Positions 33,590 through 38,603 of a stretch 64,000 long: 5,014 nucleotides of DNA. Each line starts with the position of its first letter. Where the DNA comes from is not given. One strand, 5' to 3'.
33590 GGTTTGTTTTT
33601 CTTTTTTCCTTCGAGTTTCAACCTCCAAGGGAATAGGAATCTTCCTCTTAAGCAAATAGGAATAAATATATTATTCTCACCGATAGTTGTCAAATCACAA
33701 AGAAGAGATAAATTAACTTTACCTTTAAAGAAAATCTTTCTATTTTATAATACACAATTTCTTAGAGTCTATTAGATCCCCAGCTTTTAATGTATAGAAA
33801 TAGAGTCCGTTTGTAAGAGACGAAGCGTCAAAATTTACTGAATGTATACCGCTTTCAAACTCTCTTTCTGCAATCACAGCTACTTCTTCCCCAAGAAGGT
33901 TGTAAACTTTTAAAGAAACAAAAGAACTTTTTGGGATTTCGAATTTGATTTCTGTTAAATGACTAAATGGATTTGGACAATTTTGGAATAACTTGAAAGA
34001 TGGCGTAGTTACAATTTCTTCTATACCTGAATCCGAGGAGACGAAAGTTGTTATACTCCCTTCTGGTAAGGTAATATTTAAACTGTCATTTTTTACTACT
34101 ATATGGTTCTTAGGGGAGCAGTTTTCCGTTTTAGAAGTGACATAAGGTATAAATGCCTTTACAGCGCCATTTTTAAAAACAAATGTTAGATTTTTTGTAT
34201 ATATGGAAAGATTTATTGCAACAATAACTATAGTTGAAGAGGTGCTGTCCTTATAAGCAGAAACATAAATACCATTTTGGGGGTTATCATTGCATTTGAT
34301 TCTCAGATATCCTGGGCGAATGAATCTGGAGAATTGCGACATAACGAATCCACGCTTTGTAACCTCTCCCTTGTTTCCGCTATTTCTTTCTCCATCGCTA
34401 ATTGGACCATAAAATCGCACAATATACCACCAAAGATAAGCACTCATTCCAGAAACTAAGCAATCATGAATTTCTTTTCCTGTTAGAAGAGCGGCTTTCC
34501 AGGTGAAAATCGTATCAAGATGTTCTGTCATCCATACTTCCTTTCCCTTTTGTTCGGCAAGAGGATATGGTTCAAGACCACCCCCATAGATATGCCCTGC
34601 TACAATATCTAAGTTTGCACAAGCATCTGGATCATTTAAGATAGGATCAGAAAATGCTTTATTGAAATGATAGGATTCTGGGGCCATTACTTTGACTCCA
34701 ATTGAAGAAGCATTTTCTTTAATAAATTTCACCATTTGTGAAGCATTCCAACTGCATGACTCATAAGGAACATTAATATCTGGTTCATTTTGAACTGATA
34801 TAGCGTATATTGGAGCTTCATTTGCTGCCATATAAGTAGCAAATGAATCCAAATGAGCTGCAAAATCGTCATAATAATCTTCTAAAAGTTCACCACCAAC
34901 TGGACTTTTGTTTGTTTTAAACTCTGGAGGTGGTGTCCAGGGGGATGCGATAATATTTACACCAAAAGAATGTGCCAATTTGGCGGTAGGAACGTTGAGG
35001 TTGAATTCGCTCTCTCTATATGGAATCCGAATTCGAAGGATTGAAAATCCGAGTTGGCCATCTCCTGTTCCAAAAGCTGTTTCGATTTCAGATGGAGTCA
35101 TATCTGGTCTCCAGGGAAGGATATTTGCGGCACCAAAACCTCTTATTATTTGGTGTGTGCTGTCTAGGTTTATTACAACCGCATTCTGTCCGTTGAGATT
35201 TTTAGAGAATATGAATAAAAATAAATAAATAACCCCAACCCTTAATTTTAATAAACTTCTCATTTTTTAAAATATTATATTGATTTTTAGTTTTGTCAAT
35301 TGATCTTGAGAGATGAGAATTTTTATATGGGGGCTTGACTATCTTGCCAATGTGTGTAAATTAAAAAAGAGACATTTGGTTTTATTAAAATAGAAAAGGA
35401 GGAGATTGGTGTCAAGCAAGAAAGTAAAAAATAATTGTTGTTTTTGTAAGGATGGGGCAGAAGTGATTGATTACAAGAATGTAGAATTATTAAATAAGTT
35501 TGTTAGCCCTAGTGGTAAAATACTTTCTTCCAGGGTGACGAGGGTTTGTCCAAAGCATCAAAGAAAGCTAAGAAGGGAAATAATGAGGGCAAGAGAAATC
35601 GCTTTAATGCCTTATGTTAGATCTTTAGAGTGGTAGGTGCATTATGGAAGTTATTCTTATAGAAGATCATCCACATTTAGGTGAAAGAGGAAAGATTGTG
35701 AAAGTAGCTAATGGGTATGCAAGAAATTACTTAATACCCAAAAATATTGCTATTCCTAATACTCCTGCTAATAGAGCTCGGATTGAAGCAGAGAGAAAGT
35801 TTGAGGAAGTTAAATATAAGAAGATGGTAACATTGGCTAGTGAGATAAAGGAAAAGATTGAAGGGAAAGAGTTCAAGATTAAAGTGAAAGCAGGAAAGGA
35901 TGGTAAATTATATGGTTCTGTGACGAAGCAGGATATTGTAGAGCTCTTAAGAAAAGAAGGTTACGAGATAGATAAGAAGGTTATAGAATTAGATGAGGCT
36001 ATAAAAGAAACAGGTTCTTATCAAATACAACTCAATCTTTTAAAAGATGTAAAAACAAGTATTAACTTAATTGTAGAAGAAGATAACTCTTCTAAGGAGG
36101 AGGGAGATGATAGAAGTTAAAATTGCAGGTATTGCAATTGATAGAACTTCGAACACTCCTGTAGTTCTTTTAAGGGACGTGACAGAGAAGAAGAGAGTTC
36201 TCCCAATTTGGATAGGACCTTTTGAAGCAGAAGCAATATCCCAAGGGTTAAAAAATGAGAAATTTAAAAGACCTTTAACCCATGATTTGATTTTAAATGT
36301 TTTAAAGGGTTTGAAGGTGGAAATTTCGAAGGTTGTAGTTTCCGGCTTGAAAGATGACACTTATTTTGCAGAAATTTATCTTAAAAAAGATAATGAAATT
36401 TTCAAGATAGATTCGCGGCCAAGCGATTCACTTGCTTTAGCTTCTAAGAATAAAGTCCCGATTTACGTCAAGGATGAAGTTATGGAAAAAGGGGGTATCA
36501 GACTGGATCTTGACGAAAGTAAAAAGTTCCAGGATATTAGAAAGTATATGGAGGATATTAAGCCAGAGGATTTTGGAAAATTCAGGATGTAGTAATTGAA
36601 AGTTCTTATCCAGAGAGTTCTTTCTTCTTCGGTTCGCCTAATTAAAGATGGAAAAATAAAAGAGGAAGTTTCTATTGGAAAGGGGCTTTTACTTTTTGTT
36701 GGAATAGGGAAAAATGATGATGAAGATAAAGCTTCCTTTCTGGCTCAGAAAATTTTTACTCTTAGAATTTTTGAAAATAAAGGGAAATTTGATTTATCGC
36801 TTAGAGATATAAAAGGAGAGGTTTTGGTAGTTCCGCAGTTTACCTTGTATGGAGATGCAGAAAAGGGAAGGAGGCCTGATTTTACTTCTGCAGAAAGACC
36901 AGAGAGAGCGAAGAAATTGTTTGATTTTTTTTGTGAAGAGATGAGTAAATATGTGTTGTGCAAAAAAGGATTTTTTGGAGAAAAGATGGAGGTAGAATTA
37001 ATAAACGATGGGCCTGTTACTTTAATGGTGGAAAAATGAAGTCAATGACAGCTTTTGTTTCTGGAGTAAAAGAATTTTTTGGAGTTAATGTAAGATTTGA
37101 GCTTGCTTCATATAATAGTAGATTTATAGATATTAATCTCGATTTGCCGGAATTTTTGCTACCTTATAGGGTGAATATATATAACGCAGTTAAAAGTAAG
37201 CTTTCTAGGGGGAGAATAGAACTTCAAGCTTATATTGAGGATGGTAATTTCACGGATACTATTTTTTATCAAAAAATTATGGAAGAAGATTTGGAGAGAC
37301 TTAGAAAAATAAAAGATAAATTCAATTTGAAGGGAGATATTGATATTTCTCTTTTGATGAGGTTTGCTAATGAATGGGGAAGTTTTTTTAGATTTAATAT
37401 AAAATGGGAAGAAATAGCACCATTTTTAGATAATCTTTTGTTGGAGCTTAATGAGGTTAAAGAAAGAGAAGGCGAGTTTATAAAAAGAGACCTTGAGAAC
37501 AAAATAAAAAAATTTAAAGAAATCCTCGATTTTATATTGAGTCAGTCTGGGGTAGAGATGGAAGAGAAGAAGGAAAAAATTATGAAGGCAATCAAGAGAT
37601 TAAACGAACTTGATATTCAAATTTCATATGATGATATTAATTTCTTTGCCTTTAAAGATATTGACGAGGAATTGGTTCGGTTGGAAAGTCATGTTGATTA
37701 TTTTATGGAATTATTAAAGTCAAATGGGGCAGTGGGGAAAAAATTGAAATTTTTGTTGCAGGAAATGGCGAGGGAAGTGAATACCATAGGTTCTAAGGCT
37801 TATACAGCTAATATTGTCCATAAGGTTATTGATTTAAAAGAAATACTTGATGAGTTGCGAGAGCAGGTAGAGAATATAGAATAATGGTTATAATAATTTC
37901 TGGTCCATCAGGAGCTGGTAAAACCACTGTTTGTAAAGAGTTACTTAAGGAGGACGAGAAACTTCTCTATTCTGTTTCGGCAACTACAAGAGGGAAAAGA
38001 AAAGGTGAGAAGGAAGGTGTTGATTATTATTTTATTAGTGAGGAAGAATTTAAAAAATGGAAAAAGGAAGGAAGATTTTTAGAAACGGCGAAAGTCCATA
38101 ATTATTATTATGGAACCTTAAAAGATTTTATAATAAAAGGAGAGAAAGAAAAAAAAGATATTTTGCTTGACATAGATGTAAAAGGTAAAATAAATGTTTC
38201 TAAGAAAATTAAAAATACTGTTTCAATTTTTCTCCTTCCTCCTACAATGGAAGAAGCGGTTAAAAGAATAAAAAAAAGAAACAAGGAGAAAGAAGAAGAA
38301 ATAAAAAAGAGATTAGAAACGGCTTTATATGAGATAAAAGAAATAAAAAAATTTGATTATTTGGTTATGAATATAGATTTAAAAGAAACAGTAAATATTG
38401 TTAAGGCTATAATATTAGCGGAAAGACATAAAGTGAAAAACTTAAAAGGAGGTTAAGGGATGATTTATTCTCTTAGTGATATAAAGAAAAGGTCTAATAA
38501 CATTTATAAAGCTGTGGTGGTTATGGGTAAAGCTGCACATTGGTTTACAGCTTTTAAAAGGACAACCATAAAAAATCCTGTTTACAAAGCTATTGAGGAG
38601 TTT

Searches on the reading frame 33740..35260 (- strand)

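Call 87: search_protein_families(library=pfam, proteins=[window:33740-35260:-], max_evalue=0.001)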
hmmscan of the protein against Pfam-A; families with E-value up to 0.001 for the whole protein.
window:33740-35260:- (506 aa): 2 families
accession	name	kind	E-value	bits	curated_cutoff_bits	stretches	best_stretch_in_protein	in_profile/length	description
PF18962.6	Por_Secre_tail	-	1.1e-08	35.6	27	1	429-504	3-75/75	Secretion system C-terminal sorting domain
PF02055.22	Glyco_hydro_30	-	0.00011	21.7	23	1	83-225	74-236/348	Glycosyl hydrolase family 30 TIM-barrel domain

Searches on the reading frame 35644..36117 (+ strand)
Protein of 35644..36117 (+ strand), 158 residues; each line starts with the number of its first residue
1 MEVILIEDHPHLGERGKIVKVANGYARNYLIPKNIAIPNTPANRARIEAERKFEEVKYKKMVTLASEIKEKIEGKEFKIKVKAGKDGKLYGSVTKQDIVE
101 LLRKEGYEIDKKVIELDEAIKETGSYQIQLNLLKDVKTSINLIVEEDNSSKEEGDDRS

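Call 87: search_protein_families(library=pfam, proteins=[window:35644-36117:+], max_evalue=0.001)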
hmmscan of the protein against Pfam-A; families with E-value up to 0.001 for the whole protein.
window:35644-36117:+ (158 aa): 2 families
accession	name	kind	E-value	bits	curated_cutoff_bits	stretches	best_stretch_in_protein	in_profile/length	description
PF03948.19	Ribosomal_L9_C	-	6.4e-25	87.8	23.2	1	65-145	3-85/86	Ribosomal protein L9, C-terminal domain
PF01281.25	Ribosomal_L9_N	-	6.1e-20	71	20.7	1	1-46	1-46/47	Ribosomal protein L9, N-terminal domain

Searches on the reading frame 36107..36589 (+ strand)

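Call 87: search_protein_families(library=pfam, proteins=[window:36107-36589:+], max_evalue=0.001)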
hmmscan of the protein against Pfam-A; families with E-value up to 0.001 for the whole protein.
window:36107-36589:+ (161 aa): 1 family
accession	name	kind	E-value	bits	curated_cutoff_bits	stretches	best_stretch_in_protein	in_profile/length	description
PF02577.19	BFN_dom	-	2.9e-38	130.6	27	1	20-132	1-110/112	Bifunctional nuclease domain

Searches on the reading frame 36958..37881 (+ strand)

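Call 87: search_protein_families(library=pfam, proteins=[window:36958-37881:+], max_evalue=0.001)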
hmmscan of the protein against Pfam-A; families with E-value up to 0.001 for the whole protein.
window:36958-37881:+ (308 aa): 2 families
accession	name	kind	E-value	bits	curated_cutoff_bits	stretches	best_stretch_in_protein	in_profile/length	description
PF08340.16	YicC-like_C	-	4.1e-30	104.8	27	1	201-308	9-120/120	Endoribonuclease YicC-like, C-terminal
PF03755.18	YicC-like_N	-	5.7e-22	79.2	25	1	27-176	1-155/156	Endoribonuclease YicC-like, N-terminal region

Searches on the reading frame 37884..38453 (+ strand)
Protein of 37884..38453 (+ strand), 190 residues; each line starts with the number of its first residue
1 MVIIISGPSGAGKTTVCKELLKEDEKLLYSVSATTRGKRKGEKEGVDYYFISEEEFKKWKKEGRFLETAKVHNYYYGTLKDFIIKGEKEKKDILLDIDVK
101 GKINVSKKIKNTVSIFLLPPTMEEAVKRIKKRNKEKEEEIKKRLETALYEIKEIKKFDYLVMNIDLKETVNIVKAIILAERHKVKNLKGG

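Call 87: search_protein_families(library=pfam, proteins=[window:37884-38453:+], max_evalue=0.001)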
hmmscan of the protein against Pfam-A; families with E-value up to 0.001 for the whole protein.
window:37884-38453:+ (190 aa): 5 families
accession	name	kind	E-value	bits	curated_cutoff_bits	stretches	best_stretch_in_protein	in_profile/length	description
PF00625.27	Guanylate_kin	-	5.4e-43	147.2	25.2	1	3-179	5-181/182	Guanylate kinase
PF13238.12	AAA_18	-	4e-06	27.7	29.4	1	3-139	1-118/128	AAA domain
PF13671.12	AAA_33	-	8.9e-06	26.5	27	1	2-139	1-125/143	AAA domain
PF13401.12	AAA_22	-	8.2e-05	23.4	27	1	2-33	7-41/130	AAA domain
PF03266.21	NTPase_1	-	0.00015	22.1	23.9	1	3-156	2-160/168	NTPase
